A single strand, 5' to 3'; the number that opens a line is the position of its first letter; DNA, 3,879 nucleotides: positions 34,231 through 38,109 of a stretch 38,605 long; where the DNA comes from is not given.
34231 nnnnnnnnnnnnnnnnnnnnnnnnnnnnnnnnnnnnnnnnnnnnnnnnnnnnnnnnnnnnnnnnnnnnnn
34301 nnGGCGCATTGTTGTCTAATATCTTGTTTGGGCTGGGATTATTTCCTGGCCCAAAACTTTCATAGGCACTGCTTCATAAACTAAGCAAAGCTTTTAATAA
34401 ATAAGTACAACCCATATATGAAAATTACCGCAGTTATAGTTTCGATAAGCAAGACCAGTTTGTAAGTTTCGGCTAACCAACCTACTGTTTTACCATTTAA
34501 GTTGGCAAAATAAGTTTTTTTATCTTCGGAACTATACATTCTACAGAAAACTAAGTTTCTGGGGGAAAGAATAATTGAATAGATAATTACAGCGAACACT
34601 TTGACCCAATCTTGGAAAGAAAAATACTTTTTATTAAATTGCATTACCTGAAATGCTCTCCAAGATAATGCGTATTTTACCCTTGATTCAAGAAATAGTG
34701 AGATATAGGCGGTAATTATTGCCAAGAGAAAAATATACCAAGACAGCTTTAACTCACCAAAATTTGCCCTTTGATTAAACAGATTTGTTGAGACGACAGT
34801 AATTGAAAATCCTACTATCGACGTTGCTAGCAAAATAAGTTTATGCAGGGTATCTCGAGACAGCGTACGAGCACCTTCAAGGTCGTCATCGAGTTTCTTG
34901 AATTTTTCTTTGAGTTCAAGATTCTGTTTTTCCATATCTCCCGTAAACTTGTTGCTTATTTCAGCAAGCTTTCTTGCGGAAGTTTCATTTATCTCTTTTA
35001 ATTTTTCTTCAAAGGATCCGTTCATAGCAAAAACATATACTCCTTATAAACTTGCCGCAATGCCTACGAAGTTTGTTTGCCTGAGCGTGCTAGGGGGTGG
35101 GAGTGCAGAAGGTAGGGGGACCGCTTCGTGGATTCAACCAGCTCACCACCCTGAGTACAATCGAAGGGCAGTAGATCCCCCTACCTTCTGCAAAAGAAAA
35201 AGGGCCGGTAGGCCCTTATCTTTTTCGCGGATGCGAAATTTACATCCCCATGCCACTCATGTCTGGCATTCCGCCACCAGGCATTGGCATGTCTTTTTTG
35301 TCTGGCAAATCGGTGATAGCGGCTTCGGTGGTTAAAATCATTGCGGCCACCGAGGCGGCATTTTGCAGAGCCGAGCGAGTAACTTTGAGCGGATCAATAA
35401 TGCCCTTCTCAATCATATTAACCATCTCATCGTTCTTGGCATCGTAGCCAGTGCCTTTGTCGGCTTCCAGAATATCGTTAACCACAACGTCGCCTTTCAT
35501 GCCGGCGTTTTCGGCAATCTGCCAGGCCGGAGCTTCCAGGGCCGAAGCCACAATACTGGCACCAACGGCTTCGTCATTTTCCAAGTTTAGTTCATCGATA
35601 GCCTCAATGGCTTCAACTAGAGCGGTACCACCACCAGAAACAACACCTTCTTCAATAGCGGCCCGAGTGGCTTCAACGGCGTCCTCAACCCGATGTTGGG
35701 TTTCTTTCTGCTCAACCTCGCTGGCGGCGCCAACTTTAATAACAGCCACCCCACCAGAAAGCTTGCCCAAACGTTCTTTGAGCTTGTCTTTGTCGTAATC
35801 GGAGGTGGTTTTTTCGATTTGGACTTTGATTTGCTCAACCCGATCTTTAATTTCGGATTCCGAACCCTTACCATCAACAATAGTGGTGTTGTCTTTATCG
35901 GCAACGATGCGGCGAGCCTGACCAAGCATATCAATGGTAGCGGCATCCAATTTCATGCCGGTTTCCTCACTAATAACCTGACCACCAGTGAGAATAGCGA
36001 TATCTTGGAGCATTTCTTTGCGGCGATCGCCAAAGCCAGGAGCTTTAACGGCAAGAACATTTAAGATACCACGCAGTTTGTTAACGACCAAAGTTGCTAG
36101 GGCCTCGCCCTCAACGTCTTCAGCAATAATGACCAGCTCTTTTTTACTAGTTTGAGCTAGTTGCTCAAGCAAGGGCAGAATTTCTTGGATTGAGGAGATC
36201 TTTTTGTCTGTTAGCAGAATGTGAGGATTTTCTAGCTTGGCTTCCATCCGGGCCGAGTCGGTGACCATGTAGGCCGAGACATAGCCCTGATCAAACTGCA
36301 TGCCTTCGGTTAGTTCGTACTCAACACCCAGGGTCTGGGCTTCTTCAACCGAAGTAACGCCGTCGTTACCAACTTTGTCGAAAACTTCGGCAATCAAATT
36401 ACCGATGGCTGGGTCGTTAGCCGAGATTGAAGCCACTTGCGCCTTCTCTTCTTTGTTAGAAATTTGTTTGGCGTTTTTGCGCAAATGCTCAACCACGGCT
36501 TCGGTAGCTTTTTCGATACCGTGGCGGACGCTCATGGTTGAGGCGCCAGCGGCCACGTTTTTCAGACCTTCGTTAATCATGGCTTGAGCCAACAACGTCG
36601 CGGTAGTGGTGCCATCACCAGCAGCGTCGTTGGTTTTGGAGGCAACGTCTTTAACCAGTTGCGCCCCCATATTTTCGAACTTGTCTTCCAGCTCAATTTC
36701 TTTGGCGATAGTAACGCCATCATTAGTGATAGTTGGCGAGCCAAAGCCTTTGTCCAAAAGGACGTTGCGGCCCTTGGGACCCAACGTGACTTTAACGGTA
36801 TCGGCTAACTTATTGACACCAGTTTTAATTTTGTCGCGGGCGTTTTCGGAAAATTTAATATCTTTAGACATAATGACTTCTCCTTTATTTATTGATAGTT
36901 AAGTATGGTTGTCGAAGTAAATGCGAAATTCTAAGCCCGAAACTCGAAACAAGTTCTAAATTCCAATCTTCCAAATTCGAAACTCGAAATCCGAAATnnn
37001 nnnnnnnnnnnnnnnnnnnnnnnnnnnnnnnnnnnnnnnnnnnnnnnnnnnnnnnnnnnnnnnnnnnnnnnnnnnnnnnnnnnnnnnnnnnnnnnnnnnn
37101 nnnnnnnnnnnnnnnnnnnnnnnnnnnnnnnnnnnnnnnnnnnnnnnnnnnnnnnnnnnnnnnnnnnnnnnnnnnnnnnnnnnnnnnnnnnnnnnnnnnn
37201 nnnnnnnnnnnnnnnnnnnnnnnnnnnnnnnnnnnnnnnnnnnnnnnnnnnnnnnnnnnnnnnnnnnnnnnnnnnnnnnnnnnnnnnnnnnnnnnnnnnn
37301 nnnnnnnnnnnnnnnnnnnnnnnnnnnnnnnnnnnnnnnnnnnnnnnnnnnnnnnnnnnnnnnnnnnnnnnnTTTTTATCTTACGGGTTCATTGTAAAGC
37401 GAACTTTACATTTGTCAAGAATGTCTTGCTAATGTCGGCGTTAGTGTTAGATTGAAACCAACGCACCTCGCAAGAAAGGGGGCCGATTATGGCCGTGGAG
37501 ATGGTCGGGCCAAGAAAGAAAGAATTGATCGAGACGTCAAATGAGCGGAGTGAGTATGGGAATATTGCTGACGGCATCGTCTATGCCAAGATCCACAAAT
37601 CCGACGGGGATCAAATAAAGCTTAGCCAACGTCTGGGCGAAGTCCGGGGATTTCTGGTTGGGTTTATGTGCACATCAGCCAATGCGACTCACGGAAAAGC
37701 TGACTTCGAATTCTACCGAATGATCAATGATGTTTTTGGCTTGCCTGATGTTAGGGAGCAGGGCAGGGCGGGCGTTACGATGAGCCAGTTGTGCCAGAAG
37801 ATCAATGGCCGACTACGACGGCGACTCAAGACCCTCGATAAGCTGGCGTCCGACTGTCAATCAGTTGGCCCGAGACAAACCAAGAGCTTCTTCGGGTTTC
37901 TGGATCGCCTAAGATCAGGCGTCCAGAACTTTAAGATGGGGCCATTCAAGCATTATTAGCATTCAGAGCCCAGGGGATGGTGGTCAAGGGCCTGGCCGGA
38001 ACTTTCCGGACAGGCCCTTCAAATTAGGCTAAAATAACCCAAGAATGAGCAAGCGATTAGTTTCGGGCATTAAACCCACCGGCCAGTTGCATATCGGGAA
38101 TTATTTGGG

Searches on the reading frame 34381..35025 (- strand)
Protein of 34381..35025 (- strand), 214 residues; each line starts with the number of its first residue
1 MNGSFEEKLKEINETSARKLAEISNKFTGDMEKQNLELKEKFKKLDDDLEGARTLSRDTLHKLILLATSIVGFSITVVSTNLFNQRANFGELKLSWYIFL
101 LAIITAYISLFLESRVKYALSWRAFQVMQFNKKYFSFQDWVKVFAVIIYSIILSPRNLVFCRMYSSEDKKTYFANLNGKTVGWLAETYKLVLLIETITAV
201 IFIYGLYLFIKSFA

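Call 17: search_protein_families(library=pfam, proteins=[window:34381-35025:-])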
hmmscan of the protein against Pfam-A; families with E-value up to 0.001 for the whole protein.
window:34381-35025:- (214 aa): 0 families

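Call 88: search_protein_families(library=ncbifam, proteins=[window:34381-35025:-], max_evalue=0.01)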
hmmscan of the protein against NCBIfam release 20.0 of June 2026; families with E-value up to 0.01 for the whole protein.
window:34381-35025:- (214 aa): 0 families

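Call 89: search_solved_structures(query=window:34381-35025:-, max_evalue=1)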
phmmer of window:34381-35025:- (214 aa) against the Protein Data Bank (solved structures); distinct sequences matched with E-value up to 1: 0.

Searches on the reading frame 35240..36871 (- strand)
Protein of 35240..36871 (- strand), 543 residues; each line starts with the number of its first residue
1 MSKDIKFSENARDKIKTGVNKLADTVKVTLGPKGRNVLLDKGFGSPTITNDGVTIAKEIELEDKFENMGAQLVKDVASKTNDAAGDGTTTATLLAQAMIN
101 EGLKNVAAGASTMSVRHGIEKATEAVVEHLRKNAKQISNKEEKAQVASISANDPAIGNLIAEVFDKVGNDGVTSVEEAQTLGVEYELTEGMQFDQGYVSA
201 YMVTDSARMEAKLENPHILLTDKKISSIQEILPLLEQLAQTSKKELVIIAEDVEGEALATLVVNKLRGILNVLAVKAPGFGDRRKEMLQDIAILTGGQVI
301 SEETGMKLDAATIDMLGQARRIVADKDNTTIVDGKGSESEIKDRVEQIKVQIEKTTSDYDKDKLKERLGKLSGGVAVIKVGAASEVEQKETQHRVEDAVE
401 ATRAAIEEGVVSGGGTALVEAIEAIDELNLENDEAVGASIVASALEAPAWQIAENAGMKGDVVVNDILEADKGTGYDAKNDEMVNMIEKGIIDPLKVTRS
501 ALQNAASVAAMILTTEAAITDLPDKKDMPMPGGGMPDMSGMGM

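Call 16: find_encoding_contigs(protein=window:35240-36871:-, flank=10000, max_places=10)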
Protein window:35240-36871:- (543 aa): no gene with exactly this product is on record in the collection.

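Call 17: search_protein_families(library=pfam, proteins=[window:35240-36871:-])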
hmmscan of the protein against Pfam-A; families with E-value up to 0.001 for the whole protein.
window:35240-36871:- (543 aa): 1 family
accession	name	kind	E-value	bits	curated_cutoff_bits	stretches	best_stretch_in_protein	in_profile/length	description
PF00118.29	Cpn60_TCP1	-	7.1e-72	243.1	34.3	1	22-520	1-487/490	TCP-1/cpn60 chaperonin family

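Call 25: find_homologous_proteins(query=window:35240-36871:-, max_evalue=1e-100)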
Query window:35240-36871:- (543 aa): 8000 proteins with E <= 1e-100 among 8000 candidates; the best 120 are listed.
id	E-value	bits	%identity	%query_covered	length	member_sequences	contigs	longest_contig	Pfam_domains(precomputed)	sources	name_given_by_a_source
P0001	0.0e+0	1126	100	100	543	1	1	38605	PF00118.30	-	-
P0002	5.3e-292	987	88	97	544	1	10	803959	PF00118.30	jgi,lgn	-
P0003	2.2e-291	985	-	-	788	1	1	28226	PF00118.30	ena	-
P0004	6.3e-278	941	83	97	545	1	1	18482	PF00118.30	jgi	-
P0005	3.1e-276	935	83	97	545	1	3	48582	PF00118.30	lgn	-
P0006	7.6e-275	930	-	-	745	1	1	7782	PF00118.30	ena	-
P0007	1.5e-271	920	83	97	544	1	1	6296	PF00118.30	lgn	-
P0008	5.2e-271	918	82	100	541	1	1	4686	PF00118.30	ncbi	-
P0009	6.5e-271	917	82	99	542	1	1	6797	PF00118.30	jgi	jgi:chaperonin GroEL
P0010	1.2e-270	917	82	99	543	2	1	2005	PF00118.30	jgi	-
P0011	1.6e-269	913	81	100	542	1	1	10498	PF00118.30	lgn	-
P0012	2.1e-269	912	80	99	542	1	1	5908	PF00118.30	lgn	-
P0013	5.4e-269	911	81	98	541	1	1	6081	PF00118.30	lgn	-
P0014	2.7e-268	909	81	99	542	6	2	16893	PF00118.30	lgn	-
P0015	3.5e-268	908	81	99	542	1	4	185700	PF00118.30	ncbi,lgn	-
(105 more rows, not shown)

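Call 26: find_encoding_contigs(protein=P0002, flank=10000, max_places=10)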
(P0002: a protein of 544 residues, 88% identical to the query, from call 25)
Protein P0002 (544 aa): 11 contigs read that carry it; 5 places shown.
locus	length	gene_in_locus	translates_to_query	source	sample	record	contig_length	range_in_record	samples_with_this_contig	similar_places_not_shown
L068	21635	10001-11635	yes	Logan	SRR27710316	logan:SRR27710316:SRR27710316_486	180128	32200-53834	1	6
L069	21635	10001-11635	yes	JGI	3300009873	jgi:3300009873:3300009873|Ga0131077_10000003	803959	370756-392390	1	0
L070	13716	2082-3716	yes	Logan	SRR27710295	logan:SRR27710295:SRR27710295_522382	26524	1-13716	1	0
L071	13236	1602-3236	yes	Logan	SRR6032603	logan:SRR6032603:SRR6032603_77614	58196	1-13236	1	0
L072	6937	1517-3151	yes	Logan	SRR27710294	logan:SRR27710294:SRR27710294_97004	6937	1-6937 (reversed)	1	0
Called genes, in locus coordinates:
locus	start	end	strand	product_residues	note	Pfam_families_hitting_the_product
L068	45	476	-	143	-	-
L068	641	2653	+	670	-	PF03030:H_PPase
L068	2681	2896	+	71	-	PF11213:DUF3006 (weak)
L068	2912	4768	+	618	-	PF12229:PG_binding_4, PF04294:VanW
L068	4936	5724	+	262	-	-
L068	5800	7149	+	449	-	PF02878:PGM_PMM_I, PF02879:PGM_PMM_II, PF02880:PGM_PMM_III, PF00408:PGM_PMM_IV (weak)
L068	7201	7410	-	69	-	-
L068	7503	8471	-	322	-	PF00579:tRNA-synt_1b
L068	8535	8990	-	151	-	-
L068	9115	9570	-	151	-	-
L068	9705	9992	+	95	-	PF00166:Cpn10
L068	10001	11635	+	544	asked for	PF00118:Cpn60_TCP1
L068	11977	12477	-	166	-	-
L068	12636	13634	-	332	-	PF00070:Pyr_redox (faint), PF00890:FAD_binding_2 (weak), PF01266:DAO (weak), PF01946:Thi4 (weak), PF03486:HI0933_like (weak), PF07992:Pyr_redox_2, PF12831:FAD_oxidored, PF13450:NAD_binding_8 (weak), +2 more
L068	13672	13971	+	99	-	-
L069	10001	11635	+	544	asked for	PF00118:Cpn60_TCP1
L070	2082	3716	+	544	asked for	PF00118:Cpn60_TCP1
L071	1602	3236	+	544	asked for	PF00118:Cpn60_TCP1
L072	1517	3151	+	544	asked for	PF00118:Cpn60_TCP1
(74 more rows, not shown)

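Call 31: find_encoding_contigs(protein=P0005, flank=10000, max_places=6)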
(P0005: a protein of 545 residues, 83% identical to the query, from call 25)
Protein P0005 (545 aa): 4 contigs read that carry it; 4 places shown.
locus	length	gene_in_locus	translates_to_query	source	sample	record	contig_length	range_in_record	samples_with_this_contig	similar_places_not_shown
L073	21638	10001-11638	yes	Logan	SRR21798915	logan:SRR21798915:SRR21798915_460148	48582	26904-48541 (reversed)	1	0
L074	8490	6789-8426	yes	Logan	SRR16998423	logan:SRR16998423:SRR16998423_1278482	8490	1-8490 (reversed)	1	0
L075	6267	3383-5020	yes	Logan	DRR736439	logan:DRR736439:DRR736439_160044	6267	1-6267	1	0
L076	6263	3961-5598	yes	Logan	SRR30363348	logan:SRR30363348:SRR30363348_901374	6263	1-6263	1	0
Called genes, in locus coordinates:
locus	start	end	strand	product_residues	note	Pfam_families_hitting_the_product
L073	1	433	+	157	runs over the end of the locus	?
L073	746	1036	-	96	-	-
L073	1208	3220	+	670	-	PF03030:H_PPase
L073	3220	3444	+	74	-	PF11213:DUF3006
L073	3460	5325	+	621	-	PF12229:PG_binding_4, PF04294:VanW, PF07501:G5 (weak)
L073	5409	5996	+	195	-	-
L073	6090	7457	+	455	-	PF02878:PGM_PMM_I, PF02879:PGM_PMM_II, PF02880:PGM_PMM_III, PF00408:PGM_PMM_IV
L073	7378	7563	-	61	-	-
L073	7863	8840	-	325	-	PF00579:tRNA-synt_1b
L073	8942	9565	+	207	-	-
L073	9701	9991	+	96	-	PF00166:Cpn10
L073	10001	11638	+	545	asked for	PF00118:Cpn60_TCP1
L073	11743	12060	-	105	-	-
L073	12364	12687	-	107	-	PF01588:tRNA_bind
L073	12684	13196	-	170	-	PF05239:PRC (weak)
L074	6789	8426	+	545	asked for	PF00118:Cpn60_TCP1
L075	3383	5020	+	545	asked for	PF00118:Cpn60_TCP1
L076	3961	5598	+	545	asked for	PF00118:Cpn60_TCP1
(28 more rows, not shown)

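Call 32: find_encoding_contigs(protein=P0004, flank=10000, max_places=6)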
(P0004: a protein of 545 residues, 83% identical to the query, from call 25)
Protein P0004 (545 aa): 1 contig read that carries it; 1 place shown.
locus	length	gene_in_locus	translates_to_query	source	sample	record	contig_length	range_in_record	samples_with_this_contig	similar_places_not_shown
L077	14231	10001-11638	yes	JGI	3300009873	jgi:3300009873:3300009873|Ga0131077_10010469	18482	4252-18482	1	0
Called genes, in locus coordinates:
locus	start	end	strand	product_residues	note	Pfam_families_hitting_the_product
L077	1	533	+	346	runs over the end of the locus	PF02585:PIG-L (faint)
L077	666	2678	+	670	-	PF03030:H_PPase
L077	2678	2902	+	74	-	PF11213:DUF3006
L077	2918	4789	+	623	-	PF12229:PG_binding_4, PF04294:VanW, PF07501:G5 (weak)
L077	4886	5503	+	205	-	-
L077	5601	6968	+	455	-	PF02878:PGM_PMM_I, PF02879:PGM_PMM_II, PF02880:PGM_PMM_III, PF00408:PGM_PMM_IV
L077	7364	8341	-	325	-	PF00579:tRNA-synt_1b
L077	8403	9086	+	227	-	-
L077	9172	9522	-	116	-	-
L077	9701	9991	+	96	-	PF00166:Cpn10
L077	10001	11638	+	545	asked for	PF00118:Cpn60_TCP1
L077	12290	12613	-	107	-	PF01588:tRNA_bind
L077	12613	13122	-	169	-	PF05239:PRC (faint)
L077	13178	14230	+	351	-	?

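Call 33: find_encoding_contigs(protein=P0003, flank=10000, max_places=6)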
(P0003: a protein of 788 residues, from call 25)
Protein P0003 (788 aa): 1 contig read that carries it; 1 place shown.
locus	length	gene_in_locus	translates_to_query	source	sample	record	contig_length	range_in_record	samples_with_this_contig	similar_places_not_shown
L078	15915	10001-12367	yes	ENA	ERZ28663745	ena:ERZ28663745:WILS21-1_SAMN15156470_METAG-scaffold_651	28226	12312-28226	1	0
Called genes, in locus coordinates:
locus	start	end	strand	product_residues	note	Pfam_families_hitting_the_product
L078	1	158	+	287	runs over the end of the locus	PF01509:TruB_N, PF16198:TruB_C_2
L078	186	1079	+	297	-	PF01467:CTP_transf_like (weak), PF06574:FAD_syn, PF01687:Flavokinase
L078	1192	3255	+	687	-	PF19732:SpoIIE_N, PF07228:SpoIIE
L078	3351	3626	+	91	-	-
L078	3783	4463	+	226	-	PF12844:HTH_19, PF13560:HTH_31, PF01381:HTH_3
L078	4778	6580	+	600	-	PF00009:GTP_EFTU, PF03144:GTP_EFTU_D2, PF00679:EFG_C, PF06421:LepA_C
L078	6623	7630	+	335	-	PF00491:Arginase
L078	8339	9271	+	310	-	PF00781:DAGK_cat, PF19279:YegS_C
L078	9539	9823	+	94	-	PF00166:Cpn10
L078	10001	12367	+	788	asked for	PF00118:Cpn60_TCP1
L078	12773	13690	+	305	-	PF01972:SDH_protease, PF25145:NfeD1b_N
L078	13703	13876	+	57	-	-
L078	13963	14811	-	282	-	PF12844:HTH_19, PF13560:HTH_31 (weak), PF01381:HTH_3, PF13413:HTH_25 (weak)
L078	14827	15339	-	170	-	-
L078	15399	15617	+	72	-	-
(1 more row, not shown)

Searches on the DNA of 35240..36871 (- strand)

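Call 77: search_with_rna_model(model_id=R2, sources=[L068, L069, L071, L073, L074, L075, L076, L077, L078, L098, L104, L106], max_evalue=10)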
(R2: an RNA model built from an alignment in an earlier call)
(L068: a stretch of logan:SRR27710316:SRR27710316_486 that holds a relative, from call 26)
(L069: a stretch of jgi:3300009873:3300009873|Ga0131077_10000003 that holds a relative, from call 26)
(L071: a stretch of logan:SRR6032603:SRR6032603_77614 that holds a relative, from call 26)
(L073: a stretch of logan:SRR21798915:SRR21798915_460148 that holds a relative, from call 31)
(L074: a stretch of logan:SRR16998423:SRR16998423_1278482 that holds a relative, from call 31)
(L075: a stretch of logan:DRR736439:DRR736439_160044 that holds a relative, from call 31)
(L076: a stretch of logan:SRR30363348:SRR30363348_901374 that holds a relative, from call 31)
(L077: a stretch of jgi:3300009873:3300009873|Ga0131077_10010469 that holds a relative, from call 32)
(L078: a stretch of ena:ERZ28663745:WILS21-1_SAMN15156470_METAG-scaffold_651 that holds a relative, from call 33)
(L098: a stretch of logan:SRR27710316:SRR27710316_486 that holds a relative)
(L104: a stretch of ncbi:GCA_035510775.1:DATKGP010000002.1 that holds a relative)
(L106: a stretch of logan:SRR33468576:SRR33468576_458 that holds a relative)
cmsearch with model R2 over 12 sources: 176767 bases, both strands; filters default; matches with E-value up to 10: 4.
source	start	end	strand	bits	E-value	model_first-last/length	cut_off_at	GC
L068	11795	11889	-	11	0.73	1-91/91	no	0.57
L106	5896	6009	-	10.1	1.2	1-91/91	no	0.46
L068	4517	4607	-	9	2.3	1-91/91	no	0.55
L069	4517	4607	-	9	2.3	1-91/91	no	0.55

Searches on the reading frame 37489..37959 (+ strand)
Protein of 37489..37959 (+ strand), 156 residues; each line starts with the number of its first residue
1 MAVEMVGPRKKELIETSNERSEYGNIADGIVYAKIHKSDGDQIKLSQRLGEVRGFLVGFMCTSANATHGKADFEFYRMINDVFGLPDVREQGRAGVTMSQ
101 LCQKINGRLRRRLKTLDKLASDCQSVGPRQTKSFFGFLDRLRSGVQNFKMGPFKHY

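Call 39: search_protein_families(library=pfam, proteins=[window:37489-37959:+])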
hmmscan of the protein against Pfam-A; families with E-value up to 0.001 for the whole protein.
window:37489-37959:+ (156 aa): 0 families

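Call 59: find_encoding_contigs(protein=window:37489-37959:+, flank=10000, max_places=10)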
Protein window:37489-37959:+ (156 aa): 2 contigs read that carry it; 2 places shown.
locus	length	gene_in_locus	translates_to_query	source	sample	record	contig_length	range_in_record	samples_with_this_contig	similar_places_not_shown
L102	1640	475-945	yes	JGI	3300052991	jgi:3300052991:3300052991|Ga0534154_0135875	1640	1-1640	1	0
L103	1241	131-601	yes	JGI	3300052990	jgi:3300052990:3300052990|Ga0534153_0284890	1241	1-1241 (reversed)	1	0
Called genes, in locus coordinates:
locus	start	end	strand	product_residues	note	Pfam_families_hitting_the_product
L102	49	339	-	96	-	PF00166:Cpn10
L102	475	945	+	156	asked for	-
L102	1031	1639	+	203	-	?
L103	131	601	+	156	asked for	-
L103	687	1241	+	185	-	?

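Call 88: search_protein_families(library=ncbifam, proteins=[window:37489-37959:+], max_evalue=0.01)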
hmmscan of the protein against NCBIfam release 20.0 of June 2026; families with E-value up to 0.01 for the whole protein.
window:37489-37959:+ (156 aa): 0 families
